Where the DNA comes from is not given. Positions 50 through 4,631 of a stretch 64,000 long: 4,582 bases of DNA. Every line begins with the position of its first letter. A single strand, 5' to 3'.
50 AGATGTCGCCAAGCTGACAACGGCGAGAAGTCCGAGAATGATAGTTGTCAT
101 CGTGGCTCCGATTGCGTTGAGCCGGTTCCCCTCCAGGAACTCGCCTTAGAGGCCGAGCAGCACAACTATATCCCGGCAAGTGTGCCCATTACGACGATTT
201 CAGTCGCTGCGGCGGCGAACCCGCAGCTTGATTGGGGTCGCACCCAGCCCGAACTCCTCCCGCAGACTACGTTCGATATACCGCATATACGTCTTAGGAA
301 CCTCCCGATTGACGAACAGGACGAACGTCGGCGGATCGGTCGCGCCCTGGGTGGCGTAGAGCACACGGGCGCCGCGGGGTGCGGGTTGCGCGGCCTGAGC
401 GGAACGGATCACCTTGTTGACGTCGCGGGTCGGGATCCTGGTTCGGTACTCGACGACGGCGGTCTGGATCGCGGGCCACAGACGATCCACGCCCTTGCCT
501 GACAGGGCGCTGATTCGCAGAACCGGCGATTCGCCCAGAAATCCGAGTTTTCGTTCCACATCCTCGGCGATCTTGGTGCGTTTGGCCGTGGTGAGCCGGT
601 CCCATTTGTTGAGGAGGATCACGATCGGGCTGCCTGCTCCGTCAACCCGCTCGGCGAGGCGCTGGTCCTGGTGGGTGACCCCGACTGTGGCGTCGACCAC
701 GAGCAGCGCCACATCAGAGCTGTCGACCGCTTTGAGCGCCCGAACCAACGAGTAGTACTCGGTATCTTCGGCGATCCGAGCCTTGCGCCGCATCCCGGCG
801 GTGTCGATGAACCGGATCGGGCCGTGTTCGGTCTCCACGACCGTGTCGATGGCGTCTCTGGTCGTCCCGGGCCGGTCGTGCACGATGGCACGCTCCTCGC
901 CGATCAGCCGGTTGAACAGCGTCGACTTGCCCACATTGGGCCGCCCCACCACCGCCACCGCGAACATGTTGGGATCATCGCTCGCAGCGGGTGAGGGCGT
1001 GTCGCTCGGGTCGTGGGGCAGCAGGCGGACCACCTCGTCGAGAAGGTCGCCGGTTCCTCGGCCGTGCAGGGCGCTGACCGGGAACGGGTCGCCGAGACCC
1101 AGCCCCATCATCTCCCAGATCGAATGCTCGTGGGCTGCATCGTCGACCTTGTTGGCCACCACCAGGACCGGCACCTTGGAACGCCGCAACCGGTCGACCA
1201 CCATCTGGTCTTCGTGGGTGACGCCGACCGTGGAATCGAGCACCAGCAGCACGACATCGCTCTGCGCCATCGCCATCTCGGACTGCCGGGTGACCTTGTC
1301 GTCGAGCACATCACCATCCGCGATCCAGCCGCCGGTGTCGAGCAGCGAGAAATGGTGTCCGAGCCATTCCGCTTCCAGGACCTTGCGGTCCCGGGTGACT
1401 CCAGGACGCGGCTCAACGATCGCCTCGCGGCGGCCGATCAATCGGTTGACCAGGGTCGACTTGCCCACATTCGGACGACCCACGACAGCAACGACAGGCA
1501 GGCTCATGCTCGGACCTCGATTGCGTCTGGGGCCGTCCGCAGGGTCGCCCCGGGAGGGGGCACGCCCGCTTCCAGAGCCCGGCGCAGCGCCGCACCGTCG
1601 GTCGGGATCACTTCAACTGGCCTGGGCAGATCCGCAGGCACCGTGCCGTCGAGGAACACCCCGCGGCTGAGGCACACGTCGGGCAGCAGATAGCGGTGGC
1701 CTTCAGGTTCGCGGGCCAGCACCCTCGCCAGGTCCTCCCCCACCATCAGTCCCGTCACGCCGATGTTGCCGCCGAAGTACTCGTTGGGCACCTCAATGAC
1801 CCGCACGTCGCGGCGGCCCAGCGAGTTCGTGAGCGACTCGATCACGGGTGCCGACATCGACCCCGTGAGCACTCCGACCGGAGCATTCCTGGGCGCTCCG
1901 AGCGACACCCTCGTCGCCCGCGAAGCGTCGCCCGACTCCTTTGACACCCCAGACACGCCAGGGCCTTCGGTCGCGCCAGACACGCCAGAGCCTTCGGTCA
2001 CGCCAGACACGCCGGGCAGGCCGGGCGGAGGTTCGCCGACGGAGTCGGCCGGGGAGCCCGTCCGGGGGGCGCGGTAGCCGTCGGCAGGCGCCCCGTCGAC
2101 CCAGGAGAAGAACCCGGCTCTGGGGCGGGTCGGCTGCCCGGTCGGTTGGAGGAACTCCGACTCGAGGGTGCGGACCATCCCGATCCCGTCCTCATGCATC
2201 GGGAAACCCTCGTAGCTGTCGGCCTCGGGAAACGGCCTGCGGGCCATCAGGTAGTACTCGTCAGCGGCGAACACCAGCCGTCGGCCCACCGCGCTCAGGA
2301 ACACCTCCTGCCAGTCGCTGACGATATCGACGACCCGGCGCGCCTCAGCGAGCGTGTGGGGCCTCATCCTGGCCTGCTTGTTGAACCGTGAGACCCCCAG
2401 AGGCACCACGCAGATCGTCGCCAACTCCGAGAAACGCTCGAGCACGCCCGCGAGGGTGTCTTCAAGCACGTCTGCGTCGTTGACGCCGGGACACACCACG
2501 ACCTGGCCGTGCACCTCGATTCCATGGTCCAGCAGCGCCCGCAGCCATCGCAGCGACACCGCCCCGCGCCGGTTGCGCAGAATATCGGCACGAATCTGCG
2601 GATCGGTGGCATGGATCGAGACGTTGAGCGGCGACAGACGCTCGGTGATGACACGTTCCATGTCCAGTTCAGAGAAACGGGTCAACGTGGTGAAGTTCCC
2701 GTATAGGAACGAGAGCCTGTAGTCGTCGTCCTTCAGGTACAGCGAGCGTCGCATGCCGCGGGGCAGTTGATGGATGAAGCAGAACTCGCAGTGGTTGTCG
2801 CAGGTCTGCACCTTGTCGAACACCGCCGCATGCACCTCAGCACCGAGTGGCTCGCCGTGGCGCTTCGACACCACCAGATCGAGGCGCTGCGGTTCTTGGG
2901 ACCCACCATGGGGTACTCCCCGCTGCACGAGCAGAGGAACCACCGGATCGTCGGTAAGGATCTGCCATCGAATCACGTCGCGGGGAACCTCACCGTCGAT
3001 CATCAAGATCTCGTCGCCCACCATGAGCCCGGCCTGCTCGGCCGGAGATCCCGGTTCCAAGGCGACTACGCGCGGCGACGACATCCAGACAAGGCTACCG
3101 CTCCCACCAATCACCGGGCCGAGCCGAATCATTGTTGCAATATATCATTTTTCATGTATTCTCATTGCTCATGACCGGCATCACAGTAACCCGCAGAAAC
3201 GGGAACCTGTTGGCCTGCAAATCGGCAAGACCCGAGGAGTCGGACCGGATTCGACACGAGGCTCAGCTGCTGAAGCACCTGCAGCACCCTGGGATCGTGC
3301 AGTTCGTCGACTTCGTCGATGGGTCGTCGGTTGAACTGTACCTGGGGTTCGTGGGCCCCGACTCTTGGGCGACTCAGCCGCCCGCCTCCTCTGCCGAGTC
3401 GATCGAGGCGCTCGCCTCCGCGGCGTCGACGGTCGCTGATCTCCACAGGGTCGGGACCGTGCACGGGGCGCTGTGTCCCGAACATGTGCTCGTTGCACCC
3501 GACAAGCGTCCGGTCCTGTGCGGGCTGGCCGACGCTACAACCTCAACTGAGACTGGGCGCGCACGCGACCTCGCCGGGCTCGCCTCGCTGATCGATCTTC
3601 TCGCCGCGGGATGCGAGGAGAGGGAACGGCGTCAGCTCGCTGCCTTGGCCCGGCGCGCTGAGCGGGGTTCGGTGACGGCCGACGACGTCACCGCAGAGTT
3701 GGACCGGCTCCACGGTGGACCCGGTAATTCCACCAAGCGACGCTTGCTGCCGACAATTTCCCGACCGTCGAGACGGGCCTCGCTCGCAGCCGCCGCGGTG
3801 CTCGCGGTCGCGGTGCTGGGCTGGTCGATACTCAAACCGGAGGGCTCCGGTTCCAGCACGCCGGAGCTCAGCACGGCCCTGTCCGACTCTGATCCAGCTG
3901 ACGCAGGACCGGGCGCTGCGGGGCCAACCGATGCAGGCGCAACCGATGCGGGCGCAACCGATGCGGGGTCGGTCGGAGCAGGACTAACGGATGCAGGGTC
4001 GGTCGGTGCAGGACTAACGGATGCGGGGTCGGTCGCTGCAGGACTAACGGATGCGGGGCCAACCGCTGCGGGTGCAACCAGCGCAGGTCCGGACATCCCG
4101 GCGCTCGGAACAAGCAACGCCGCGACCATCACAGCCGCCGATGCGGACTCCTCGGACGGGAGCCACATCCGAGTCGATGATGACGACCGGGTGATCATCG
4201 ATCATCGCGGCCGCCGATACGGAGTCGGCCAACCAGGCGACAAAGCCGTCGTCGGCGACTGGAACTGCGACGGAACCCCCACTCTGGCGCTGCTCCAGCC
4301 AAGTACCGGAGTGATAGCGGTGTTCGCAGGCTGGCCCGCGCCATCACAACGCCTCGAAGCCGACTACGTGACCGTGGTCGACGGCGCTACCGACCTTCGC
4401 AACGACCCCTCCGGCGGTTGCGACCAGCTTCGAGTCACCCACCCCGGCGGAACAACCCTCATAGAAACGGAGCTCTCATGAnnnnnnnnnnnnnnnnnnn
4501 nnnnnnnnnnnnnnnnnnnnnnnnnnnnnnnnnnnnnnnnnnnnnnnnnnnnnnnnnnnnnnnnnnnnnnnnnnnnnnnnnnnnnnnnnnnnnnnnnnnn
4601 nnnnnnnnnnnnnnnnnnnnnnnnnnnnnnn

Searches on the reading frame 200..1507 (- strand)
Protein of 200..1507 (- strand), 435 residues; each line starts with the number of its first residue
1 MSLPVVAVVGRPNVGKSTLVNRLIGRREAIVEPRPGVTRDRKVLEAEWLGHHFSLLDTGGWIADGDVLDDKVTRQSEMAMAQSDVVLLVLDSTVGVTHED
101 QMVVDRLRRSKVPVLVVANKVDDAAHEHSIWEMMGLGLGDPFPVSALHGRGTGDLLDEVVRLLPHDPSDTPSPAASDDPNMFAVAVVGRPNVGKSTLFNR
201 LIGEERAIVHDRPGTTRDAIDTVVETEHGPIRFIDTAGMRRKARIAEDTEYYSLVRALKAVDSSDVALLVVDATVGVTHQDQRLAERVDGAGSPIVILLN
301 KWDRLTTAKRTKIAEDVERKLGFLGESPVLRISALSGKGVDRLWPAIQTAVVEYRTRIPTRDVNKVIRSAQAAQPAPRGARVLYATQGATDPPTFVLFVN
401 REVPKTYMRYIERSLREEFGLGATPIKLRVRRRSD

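Call 17: search_protein_families(library=pfam, proteins=[window:200-1507:-], max_evalue=0.001)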
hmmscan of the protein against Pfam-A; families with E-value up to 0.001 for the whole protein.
window:200-1507:- (435 aa): 18 families
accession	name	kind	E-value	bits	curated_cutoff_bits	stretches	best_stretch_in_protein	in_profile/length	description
PF01926.29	MMR_HSR1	-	1.8e-58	196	21.9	2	184-301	2-113/113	50S ribosome-binding GTPase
PF00009.33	GTP_EFTU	-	4.6e-31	108.3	26.5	2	182-349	4-184/188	Elongation factor Tu GTP binding domain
PF02421.24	FeoB_N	-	6e-31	107.5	27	2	183-345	2-154/156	Ferrous iron transport protein B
PF14714.11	KH_dom-like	-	4.6e-22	78.5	27.3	1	357-431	1-81/81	KH-domain-like of EngA bacterial GTPase enzymes, C-terminal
PF00350.29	Dynamin_N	-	2.4e-15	57.4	27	0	6-34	1-29/168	Dynamin family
PF04548.22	AIG1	-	1.8e-14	54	27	2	7-109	4-109/212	AIG1 family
PF03193.22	RsgA_GTPase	-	1.3e-09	38.5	30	0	5-29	108-132/174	RsgA GTPase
PF08477.19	Roc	-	4.2e-08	33.9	27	0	6-122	2-119/119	Ras of Complex, Roc, domain of DAPkinase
PF03308.22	MeaB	-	1e-06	28.4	23.1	0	313-349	197-233/273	Methylmalonyl Co-A mutase-associated GTPase MeaB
PF00071.28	Ras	-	1.2e-06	28.6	21.6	0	6-124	2-117/162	Ras family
PF10662.15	PduV-EutP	-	6e-05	23.3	21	0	184-345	4-139/143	Ethanolamine utilisation - propanediol utilisation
PF03266.21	NTPase_1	-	0.00024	21.4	23.9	0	6-24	2-20/168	NTPase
PF00005.33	ABC_tran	-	0.00031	21.8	25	0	184-207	14-37/137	ABC transporter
PF13401.12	AAA_22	-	0.00033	21.4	27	0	5-27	7-29/130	AAA domain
PF13671.12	AAA_33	-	0.00035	21.3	27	0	5-125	1-110/143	AAA domain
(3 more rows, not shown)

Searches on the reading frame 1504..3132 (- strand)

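Call 17: search_protein_families(library=pfam, proteins=[window:1504-3132:-], max_evalue=0.001)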
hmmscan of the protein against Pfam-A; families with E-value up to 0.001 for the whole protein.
window:1504-3132:- (542 aa): 5 families
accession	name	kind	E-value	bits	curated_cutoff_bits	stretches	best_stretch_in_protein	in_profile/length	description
PF19238.5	Radical_SAM_2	-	2.7e-56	189.9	26.7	1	91-236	2-147/151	Radical SAM-like domain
PF04459.17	DUF512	-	1e-41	142.9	25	2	243-347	1-105/202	Protein of unknown function (DUF512)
PF17820.7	PDZ_6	-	6.4e-10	39.1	27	1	22-71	2-54/54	PDZ domain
PF04055.27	Radical_SAM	-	5.4e-05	23.9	29.5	0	157-224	93-161/166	Radical SAM superfamily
PF00595.29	PDZ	-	0.00083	20.1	23.2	0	24-49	31-56/81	PDZ domain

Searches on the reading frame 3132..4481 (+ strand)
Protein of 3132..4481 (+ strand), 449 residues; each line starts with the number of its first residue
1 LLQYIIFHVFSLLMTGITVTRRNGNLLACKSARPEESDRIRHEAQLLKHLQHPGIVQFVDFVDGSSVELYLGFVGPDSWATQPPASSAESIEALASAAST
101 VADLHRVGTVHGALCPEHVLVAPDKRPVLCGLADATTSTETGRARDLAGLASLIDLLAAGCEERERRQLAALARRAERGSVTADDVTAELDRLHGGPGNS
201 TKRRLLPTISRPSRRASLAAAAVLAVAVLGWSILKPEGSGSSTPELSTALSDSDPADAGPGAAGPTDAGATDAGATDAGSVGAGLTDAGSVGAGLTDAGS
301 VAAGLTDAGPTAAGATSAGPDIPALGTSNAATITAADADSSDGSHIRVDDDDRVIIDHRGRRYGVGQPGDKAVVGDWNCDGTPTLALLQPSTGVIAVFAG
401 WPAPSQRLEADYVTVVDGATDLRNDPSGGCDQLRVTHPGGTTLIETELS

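Call 17: search_protein_families(library=pfam, proteins=[window:3132-4481:+], max_evalue=0.001)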
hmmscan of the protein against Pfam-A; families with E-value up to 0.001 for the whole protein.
window:3132-4481:+ (449 aa): 2 families
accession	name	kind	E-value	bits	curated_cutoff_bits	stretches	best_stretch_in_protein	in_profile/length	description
PF00069.31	Pkinase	-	0.00017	21.5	31.7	1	22-126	22-136/263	Protein kinase domain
PF01636.29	APH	-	0.00063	20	23.2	0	29-115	25-118/239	Phosphotransferase enzyme family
